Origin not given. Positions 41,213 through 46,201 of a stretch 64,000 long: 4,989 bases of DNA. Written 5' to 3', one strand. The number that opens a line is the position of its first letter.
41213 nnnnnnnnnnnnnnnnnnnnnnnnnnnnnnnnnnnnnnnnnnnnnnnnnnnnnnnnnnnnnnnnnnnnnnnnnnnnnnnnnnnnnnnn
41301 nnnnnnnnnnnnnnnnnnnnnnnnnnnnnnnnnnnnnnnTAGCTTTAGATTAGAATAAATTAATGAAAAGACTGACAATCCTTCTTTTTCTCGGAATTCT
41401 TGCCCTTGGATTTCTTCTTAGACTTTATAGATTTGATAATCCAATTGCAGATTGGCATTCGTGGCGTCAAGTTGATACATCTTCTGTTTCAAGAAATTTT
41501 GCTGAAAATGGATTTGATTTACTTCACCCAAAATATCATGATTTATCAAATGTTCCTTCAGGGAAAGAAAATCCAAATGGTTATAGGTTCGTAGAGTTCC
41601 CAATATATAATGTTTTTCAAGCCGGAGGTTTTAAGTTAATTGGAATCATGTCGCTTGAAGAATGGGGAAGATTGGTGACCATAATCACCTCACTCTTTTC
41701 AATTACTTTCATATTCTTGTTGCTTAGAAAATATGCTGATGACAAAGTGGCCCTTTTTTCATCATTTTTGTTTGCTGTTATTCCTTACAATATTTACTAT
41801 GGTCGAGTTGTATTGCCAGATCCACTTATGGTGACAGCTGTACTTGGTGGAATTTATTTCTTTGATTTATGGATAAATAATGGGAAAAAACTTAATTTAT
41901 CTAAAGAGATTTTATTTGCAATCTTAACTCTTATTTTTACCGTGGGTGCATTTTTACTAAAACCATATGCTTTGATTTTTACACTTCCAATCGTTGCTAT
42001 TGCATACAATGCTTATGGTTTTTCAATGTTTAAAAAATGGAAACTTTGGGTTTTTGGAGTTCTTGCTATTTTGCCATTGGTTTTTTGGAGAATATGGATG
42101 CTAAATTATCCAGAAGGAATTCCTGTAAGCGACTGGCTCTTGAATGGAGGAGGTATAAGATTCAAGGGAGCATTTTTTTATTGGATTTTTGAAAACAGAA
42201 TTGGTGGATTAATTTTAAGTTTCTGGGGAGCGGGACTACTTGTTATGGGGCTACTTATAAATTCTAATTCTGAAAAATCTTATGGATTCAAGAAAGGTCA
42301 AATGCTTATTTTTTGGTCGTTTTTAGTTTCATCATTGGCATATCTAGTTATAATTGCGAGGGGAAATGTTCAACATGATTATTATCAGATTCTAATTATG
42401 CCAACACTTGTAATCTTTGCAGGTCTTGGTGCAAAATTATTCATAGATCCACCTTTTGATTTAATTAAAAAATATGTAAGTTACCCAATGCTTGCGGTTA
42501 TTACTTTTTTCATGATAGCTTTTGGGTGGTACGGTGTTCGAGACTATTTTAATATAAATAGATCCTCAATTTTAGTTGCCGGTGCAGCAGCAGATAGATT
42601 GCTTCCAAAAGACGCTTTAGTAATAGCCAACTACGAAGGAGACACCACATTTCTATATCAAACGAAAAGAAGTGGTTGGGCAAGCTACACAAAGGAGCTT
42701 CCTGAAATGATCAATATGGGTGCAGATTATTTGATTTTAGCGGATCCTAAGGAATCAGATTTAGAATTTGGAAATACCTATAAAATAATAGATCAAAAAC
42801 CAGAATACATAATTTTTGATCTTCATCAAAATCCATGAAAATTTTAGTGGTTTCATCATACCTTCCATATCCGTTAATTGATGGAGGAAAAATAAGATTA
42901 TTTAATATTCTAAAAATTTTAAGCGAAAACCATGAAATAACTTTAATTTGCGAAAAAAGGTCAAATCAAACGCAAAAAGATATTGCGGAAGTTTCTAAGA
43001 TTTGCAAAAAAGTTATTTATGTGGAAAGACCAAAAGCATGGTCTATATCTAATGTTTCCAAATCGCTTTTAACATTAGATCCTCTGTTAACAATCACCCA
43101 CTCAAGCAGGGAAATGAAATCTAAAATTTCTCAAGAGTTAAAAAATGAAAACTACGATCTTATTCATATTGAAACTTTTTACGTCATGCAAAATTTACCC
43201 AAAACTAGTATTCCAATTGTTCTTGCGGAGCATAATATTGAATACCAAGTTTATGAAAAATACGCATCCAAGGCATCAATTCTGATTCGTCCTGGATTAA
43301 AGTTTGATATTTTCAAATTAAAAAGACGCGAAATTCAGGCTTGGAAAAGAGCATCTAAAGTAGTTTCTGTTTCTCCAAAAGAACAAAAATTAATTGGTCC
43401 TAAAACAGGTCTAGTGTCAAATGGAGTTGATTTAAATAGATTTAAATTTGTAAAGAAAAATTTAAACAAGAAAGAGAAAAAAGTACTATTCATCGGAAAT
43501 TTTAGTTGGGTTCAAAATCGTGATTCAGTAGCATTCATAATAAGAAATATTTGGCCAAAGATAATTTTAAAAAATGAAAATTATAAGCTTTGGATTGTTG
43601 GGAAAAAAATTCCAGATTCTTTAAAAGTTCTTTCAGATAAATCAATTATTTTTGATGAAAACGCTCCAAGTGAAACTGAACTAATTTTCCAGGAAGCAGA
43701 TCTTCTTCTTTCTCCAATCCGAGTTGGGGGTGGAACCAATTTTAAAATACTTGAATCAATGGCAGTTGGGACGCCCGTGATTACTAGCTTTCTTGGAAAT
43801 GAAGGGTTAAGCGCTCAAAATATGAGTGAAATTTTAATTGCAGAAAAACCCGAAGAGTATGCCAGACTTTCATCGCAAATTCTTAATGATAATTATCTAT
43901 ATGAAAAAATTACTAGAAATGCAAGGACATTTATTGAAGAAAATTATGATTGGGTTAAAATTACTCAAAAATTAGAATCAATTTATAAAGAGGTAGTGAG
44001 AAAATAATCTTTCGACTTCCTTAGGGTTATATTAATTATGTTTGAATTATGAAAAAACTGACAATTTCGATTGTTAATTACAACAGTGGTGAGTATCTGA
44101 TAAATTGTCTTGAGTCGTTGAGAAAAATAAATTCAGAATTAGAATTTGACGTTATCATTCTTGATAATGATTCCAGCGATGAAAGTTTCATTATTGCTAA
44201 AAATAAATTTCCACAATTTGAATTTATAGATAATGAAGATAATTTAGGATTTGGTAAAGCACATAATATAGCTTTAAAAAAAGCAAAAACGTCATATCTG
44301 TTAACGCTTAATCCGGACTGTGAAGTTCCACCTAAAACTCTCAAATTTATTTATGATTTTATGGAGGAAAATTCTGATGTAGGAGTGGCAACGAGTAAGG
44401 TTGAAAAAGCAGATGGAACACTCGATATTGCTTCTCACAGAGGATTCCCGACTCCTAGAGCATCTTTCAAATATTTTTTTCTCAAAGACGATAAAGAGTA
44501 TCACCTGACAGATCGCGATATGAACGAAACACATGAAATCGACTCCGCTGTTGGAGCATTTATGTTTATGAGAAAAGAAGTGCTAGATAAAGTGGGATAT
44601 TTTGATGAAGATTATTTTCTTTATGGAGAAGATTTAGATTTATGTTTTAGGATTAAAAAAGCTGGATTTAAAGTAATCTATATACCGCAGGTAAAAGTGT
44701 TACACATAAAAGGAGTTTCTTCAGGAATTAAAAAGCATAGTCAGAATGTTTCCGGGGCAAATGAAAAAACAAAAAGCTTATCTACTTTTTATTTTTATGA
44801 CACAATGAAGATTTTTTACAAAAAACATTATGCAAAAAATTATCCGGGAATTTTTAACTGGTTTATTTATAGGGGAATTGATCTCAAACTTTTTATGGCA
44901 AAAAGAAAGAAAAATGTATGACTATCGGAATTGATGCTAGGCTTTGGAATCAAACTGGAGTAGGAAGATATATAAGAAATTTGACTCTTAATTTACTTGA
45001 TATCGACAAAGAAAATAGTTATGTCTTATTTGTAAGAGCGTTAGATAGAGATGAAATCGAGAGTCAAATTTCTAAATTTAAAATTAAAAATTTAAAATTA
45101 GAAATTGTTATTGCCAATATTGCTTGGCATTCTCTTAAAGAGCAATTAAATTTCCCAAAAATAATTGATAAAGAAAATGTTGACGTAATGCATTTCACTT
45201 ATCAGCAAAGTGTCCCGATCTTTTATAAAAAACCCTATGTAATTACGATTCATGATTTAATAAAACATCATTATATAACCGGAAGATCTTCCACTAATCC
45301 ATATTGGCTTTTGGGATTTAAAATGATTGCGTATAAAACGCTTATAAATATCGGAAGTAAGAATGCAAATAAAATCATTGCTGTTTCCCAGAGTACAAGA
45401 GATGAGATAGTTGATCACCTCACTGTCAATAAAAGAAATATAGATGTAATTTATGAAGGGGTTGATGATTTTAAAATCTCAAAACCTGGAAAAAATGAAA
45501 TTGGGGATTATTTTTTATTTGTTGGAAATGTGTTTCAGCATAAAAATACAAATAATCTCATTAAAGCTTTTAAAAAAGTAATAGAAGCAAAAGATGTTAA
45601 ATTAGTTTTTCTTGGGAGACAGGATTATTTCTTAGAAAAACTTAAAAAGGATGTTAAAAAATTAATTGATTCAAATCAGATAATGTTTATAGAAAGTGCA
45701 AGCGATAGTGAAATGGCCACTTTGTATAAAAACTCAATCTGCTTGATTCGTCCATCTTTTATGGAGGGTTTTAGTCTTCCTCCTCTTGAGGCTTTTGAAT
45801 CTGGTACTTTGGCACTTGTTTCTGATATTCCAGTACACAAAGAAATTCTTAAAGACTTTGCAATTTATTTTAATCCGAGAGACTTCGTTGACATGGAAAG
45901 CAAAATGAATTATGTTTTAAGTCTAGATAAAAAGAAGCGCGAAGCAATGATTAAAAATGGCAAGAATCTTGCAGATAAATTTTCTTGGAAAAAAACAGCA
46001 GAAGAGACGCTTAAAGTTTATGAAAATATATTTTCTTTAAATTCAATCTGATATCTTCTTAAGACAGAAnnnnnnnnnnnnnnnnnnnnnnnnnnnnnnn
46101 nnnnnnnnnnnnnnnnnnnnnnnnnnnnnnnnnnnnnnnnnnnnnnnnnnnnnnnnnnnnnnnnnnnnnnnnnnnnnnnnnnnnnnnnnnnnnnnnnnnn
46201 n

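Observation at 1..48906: A 49-kb, about 45-gene unidirectional glycosylation island built around roughly nine GT-C-like membrane transferases and several polyprenol-P sugar synthases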

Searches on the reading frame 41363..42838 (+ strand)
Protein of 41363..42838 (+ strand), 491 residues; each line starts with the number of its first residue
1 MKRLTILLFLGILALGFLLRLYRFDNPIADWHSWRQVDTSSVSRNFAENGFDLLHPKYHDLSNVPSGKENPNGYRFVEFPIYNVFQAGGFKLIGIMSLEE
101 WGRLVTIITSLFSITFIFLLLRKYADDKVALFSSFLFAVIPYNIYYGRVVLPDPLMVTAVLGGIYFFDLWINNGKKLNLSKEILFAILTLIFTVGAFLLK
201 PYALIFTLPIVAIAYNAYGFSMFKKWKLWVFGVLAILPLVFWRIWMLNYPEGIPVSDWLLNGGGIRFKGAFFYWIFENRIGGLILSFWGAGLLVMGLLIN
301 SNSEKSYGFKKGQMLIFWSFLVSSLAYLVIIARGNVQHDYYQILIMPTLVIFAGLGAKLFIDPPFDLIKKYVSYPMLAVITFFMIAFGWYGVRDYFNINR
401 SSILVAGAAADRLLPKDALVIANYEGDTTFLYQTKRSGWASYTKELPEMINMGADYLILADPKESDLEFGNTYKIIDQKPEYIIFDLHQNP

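Call 6: search_protein_families(library=pfam, proteins=[window:41363-42838:+], max_evalue=0.01)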
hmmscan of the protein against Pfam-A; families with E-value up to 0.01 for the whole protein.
window:41363-42838:+ (491 aa): 1 family
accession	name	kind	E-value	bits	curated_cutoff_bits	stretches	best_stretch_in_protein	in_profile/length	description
PF13231.12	PMT_2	-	2.1e-07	31.7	26.1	1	80-245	4-160/160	Dolichyl-phosphate-mannose-protein mannosyltransferase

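Call 12: search_protein_families(library=ncbifam, proteins=[window:41363-42838:+], max_evalue=1)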
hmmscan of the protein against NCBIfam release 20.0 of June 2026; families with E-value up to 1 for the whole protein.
window:41363-42838:+ (491 aa): 1 family
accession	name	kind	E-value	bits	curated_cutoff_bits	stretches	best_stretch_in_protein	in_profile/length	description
TIGR03663.1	TIGR03663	subfamily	0.0028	16.8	126.25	1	89-201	62-164/435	flippase activity-associated protein Agl23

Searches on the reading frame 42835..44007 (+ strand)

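Call 6: search_protein_families(library=pfam, proteins=[window:42835-44007:+], max_evalue=0.01)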
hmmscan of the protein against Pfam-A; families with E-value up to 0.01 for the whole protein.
window:42835-44007:+ (390 aa): 4 families
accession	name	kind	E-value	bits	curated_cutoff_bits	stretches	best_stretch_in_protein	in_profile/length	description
PF13692.12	Glyco_trans_1_4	-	4.5e-18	66.3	27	1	215-352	2-142/142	Glycosyl transferases group 1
PF00534.26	Glycos_transf_1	-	6.1e-13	49.1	26.4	1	204-365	5-171/172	Glycosyl transferases group 1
PF13439.12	Glyco_transf_4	-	1.1e-07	32.5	28.5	1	20-202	6-170/170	Glycosyltransferase Family 4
PF13524.12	Glyco_trans_1_2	-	1e-05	26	25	1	284-381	43-143/144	Glycosyl transferase-like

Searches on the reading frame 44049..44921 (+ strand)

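Call 6: search_protein_families(library=pfam, proteins=[window:44049-44921:+], max_evalue=0.01)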
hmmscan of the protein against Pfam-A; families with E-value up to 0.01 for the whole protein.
window:44049-44921:+ (290 aa): 6 families
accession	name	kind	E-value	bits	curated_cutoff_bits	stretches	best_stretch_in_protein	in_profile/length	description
PF00535.33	Glycos_transf_2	-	8.9e-24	84.7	23.3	1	6-182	2-167/168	Glycosyl transferase family 2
PF13641.12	Glyco_tranf_2_3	-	3.3e-17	63.7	27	1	4-222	3-214/230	Glycosyltransferase like family 2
PF13632.12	Glyco_trans_2_3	-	1.1e-09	38.8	27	1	152-228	56-130/198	Glycosyl transferase family group 2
PF13506.12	Glyco_transf_21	-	1.7e-05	24.8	21.7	1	74-217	24-152/174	Glycosyl transferase family 21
PF13712.12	Glyco_tranf_2_5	-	0.00036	20.8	27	0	70-216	43-183/210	Glycosyltransferase like family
PF02709.20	Glyco_transf_7C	-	0.00048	20.2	23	1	158-214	10-67/78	N-terminal domain of galactosyltransferase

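Call 33: search_protein_families(library=ncbifam, proteins=[window:44049-44921:+], max_evalue=0.001)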
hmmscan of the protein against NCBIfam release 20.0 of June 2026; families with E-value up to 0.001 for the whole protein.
window:44049-44921:+ (290 aa): 14 families
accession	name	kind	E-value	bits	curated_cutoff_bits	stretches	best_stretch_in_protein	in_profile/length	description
TIGR03937.1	PgaC_IcaA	equivalog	5.3e-15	55.3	422.3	2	3-115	46-160/407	poly-beta-1,6-N-acetyl-D-glucosamine synthase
TIGR03111.1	glyc2_xrt_Gpos1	hypoth_equivalog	7.1e-15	54.7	363.95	1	3-223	50-269/439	TIGR03111 family XrtG-associated glycosyltransferase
TIGR03965.1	mycofact_glyco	equivalog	2.5e-12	46.4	280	1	170-219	232-280/467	mycofactocin biosynthesis glycosyltransferase MftF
NF041875.1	EPS_EpsD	equivalog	4.3e-12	46.1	370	1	6-221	3-208/325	exopolysaccharide biosynthesis glycosyltransferase EpsD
TIGR04283.1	glyco_like_mftF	equivalog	1.2e-11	44.6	182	1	5-127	2-120/221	TIGR04283 family arsenosugar biosynthesis glycosyltransferase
NF038302.1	EPS_HpsE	equivalog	1.7e-11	43.7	300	1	3-120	2-126/307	hormogonium polysaccharide biosynthesis glycosyltransferase HpsE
TIGR01556.1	rhamnosyltran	subfamily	8.8e-11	41.5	200.55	1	21-224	7-205/281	rhamnosyltransferase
NF038299.1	EPS_HpsN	equivalog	3e-10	39.6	425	1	4-228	3-229/317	hormogonium polysaccharide biosynthesis glycosyltransferase HpsN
NF007482.0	PRK10073.1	equivalog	8.6e-10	38.1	423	1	2-118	6-122/334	glycosyltransferase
TIGR04440.1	glyco_TIGR04440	domain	2.1e-06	27.6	70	1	3-115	1-116/215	TIGR00180 family glycosyltransferase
NF047683.1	TeichurnBiosyTuaG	equivalog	2.1e-06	27.6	400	1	5-110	9-116/252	teichuronic acid biosynthesis protein TuaG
TIGR04242.1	nodulat_NodC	equivalog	2.3e-05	23.5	550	0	13-115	60-165/395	chitooligosaccharide synthase NodC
TIGR04195.1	S_glycosyl_SunS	equivalog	0.00076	18.4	350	0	4-79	59-130/421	SunS family peptide S-glycosyltransferase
NF053739.1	GlytfEpsEBac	equivalog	0.00087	18.3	450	0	5-116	4-118/265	glycosyltransferase EpsE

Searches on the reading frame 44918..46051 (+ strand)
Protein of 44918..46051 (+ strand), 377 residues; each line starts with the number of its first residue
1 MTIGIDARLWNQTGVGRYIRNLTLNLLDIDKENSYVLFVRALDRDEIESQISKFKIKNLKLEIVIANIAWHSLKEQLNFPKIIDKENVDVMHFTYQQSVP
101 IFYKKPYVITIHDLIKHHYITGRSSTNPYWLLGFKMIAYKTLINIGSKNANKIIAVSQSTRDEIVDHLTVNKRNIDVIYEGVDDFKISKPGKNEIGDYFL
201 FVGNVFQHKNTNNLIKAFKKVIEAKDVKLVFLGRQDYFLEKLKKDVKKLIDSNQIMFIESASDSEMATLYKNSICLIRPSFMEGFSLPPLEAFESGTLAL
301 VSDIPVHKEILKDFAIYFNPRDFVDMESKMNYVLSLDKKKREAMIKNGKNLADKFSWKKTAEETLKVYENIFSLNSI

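Call 6: search_protein_families(library=pfam, proteins=[window:44918-46051:+], max_evalue=0.01)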
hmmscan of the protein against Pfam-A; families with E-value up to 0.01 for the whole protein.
window:44918-46051:+ (377 aa): 6 families
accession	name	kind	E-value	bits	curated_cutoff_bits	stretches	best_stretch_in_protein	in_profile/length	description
PF00534.26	Glycos_transf_1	-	1.7e-27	96.4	26.4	1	185-350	4-171/172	Glycosyl transferases group 1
PF13439.12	Glyco_transf_4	-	4e-15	56.7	28.5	1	14-183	3-167/170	Glycosyltransferase Family 4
PF13692.12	Glyco_trans_1_4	-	6.4e-15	56.1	27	1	198-333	3-139/142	Glycosyl transferases group 1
PF20706.3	GT4-conflict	-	1.4e-05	24.8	26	1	149-303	146-312/385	Family 4 Glycosyltransferase in conflict systems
PF13524.12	Glyco_trans_1_2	-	0.0023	18.3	25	1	254-365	28-143/144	Glycosyl transferase-like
PF11488.14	Lge1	-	0.0057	17.2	25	0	24-78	4-59/71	Transcriptional regulatory protein LGE1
